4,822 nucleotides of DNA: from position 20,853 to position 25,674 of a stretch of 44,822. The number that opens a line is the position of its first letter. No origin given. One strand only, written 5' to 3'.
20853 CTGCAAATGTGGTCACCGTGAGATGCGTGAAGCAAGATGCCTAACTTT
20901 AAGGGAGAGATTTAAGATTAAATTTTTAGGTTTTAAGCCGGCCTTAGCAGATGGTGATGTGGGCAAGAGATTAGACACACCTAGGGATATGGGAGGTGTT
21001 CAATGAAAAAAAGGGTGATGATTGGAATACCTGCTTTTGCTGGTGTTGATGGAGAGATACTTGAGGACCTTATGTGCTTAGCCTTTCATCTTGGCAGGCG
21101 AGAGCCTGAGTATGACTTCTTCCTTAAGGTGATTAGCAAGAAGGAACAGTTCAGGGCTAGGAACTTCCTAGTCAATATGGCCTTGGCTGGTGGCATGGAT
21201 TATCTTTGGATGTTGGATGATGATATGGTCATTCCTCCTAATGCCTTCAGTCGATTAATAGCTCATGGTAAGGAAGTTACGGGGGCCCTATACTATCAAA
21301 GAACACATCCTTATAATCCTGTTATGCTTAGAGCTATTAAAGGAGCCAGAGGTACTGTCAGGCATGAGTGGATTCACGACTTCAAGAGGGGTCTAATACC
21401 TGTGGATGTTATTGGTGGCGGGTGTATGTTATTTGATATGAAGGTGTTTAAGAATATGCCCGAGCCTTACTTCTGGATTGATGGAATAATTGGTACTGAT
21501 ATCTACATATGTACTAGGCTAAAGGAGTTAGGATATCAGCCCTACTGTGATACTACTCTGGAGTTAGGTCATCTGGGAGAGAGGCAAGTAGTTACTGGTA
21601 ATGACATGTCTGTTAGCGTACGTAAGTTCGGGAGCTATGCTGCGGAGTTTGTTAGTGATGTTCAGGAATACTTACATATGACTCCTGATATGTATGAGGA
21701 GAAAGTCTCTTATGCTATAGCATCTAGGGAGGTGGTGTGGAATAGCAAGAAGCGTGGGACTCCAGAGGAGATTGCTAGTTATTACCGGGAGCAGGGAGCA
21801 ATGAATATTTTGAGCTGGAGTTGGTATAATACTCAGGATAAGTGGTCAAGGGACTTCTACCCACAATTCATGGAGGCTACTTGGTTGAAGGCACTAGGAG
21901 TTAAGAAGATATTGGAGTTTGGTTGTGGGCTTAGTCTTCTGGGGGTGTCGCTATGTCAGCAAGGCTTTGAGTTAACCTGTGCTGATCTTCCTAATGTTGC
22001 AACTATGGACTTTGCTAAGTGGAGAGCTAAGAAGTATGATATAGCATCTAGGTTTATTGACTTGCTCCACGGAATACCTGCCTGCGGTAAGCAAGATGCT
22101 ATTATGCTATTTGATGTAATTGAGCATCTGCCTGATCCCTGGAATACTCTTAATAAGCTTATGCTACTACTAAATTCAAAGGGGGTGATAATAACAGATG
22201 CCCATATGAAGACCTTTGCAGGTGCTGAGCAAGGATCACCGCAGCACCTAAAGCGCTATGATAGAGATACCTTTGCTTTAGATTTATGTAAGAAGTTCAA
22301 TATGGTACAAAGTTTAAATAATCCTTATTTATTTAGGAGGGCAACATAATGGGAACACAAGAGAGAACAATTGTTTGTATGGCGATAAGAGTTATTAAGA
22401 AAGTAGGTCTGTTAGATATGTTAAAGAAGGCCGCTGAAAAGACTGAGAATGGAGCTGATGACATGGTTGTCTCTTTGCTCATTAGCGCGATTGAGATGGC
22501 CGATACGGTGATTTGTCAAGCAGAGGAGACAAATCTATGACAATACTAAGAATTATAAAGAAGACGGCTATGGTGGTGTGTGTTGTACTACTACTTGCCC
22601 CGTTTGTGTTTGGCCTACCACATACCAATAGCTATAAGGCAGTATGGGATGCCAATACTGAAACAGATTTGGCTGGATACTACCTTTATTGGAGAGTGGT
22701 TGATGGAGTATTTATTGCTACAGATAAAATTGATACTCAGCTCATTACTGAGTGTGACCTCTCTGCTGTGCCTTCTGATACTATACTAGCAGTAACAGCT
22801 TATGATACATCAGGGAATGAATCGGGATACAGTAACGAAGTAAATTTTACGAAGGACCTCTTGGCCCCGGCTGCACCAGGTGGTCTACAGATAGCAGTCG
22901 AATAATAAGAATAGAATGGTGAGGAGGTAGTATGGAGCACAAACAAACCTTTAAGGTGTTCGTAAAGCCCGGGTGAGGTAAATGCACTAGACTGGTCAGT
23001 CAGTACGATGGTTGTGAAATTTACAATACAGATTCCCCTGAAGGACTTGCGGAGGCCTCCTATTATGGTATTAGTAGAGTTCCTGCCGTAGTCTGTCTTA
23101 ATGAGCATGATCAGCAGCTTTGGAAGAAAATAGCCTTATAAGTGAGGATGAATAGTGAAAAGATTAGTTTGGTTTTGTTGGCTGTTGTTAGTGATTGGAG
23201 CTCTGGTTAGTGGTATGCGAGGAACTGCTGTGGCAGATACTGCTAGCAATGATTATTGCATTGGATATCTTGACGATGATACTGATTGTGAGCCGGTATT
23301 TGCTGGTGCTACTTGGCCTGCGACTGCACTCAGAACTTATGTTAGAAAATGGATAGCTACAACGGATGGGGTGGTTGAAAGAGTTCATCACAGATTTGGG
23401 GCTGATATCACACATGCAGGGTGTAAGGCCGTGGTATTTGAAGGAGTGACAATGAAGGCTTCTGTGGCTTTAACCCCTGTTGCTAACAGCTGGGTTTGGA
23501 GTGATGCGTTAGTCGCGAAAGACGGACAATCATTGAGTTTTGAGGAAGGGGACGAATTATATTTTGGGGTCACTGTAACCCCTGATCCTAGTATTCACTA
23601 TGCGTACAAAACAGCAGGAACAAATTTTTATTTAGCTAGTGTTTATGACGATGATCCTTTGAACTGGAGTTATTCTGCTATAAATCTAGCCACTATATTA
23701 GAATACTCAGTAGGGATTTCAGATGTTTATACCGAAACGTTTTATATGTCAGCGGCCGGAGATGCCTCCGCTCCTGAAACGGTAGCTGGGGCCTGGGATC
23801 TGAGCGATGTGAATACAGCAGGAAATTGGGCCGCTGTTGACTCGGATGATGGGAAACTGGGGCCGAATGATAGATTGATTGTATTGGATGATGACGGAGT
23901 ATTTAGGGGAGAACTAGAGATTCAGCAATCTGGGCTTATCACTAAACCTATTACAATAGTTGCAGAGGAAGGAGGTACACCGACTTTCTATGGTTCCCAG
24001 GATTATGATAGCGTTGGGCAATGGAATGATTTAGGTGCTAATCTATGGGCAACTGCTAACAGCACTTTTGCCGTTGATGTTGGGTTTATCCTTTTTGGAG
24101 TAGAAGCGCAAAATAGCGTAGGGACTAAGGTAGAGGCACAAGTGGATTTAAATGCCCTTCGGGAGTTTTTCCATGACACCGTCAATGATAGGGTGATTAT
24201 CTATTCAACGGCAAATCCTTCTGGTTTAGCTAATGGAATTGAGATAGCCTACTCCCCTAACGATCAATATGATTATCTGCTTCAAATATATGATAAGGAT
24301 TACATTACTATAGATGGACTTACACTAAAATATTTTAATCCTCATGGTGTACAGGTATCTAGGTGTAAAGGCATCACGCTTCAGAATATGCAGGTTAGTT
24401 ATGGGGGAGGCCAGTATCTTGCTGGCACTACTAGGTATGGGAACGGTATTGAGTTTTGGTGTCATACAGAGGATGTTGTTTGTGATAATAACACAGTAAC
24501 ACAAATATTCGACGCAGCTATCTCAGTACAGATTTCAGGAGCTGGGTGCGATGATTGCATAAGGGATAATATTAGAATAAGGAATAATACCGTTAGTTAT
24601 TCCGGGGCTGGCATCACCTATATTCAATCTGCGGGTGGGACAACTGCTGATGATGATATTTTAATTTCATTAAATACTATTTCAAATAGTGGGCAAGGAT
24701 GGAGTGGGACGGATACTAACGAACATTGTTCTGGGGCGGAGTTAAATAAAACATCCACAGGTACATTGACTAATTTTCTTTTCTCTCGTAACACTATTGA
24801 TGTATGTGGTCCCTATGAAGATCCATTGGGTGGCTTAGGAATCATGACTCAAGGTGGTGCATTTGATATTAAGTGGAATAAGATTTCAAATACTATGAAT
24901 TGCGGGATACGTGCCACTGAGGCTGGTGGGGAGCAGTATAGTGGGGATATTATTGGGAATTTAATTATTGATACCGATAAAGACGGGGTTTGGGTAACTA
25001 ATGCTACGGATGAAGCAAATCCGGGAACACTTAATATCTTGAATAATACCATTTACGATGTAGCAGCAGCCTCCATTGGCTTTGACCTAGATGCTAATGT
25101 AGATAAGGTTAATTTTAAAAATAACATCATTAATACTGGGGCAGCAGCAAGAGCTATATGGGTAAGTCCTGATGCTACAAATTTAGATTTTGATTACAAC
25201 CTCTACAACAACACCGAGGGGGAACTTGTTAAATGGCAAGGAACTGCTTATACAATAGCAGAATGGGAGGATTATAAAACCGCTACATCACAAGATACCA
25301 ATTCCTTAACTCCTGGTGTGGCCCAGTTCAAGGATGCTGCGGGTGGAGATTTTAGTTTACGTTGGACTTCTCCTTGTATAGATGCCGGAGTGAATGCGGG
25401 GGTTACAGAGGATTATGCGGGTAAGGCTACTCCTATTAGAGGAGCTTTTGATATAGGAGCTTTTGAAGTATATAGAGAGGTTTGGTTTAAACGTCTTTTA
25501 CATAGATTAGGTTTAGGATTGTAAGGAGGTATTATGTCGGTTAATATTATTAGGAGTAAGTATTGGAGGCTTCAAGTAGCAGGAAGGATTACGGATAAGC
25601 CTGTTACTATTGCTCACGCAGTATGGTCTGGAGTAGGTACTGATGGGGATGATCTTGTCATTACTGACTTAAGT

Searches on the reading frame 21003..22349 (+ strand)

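Call 38: search_protein_families(library=phrogs, proteins=[window:21003-22349:+], max_evalue=0.001)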
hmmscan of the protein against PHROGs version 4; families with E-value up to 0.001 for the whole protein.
window:21003-22349:+ (448 aa): 3 families
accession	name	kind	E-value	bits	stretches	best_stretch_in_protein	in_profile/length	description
phrog_22502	-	other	6.8e-10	40.1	1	247-397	31-172/276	methyltransferase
phrog_1574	-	unknown function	5.5e-08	33.8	1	65-196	84-234/240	-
phrog_12406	-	moron, auxiliary metabolic gene and host takeover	1.2e-05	25.9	1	56-197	49-200/242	glycosyltransferase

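Call 39: search_protein_families(library=pfam, proteins=[window:21003-22349:+], max_evalue=0.01)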
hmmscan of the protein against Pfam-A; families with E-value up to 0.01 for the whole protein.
window:21003-22349:+ (448 aa): 5 families
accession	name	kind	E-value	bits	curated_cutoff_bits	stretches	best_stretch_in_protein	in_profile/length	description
PF13489.12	Methyltransf_23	-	5.8e-07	29.8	27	1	293-399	16-117/164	Methyltransferase domain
PF08242.18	Methyltransf_12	-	9.5e-07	29.9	30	1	304-396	1-98/98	Methyltransferase domain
PF03452.20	Anp1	-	0.00075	19.5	28.8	0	51-100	123-173/263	Anp1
PF08241.18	Methyltransf_11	-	0.0014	19.6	21.2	1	304-397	1-94/95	Methyltransferase domain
PF00535.33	Glycos_transf_2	-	0.007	16.7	23.3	0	42-149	56-164/168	Glycosyl transferase family 2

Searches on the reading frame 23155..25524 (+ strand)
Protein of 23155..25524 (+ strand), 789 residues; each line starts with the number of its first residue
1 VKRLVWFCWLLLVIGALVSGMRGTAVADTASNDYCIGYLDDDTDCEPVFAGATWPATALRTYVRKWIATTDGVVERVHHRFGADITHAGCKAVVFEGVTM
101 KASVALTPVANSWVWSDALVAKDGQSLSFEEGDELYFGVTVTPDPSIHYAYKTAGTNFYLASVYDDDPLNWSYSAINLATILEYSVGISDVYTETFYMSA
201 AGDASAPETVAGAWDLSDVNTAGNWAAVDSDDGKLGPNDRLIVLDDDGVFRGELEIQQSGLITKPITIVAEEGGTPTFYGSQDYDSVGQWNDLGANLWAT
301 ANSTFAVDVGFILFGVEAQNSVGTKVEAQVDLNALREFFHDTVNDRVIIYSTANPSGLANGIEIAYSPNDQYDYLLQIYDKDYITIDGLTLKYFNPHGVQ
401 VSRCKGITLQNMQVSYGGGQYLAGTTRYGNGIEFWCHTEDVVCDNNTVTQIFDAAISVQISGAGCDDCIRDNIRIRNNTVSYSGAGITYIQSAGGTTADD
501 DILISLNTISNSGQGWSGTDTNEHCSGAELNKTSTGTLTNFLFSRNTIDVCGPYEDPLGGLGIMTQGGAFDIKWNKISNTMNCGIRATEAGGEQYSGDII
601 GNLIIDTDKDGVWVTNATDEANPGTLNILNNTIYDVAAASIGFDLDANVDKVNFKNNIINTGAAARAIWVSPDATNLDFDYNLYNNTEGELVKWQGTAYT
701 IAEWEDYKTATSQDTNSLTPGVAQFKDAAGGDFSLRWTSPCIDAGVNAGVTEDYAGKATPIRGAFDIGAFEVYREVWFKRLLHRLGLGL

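Call 38: search_protein_families(library=phrogs, proteins=[window:23155-25524:+], max_evalue=0.001)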
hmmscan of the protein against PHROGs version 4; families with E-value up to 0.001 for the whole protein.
window:23155-25524:+ (789 aa): 0 families

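Call 39: search_protein_families(library=pfam, proteins=[window:23155-25524:+], max_evalue=0.01)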
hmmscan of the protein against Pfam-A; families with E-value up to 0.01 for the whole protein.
window:23155-25524:+ (789 aa): 2 families
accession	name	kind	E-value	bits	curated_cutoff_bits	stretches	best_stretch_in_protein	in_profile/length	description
PF17161.10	DUF5123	-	4.6e-05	25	35.1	1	627-736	2-99/113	Domain of unknown function (DUF5123)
PF14592.12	Chondroitinas_B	-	0.0014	18.1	24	0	609-664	330-385/426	Chondroitinase B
